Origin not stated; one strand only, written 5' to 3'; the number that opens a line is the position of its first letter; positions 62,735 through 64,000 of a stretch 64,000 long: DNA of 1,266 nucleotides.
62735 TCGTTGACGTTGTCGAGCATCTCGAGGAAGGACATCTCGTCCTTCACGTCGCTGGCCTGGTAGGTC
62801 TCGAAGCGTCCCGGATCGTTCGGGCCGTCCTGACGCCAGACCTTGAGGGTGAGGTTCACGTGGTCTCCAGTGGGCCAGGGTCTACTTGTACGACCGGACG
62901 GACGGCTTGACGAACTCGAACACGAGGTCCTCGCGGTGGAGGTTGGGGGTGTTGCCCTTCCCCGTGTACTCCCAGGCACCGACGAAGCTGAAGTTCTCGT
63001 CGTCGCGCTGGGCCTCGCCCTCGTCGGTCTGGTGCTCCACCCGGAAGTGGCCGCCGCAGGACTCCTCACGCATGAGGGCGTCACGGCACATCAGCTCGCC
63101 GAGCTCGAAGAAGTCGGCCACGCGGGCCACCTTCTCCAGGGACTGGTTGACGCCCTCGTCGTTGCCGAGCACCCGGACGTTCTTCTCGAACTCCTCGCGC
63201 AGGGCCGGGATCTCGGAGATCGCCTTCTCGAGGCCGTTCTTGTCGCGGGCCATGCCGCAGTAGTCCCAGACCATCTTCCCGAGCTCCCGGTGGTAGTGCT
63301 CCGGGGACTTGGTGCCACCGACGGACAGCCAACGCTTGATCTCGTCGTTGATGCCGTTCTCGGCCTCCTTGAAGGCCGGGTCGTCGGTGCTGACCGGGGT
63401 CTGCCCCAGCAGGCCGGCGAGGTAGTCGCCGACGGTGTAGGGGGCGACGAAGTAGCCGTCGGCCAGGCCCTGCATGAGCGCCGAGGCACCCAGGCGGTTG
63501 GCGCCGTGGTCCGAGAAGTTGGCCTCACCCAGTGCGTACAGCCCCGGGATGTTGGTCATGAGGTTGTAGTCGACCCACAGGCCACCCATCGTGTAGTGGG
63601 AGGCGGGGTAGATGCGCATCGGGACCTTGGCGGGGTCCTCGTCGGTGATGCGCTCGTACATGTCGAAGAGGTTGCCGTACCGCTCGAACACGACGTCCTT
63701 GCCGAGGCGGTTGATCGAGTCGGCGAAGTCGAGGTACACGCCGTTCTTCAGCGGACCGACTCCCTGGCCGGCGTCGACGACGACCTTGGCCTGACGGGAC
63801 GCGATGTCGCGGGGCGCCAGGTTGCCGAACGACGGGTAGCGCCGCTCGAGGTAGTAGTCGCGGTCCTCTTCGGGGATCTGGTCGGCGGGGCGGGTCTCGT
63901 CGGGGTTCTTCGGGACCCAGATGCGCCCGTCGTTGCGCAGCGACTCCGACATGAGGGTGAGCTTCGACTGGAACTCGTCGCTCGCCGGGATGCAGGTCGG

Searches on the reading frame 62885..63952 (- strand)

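Call 54: search_protein_families(library=pfam, proteins=[window:62885-63952:-], max_evalue=0.00001)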
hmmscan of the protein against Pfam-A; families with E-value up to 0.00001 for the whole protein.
window:62885-63952:- (356 aa): 2 families
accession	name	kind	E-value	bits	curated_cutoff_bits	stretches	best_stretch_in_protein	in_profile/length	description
PF02910.25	Succ_DH_flav_C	-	2.3e-34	118.6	20.8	1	221-355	1-130/130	Fumarate reductase flavoprotein C-term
PF00890.30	FAD_binding_2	-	2.4e-13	50.5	20.4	1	2-159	269-414/414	FAD binding domain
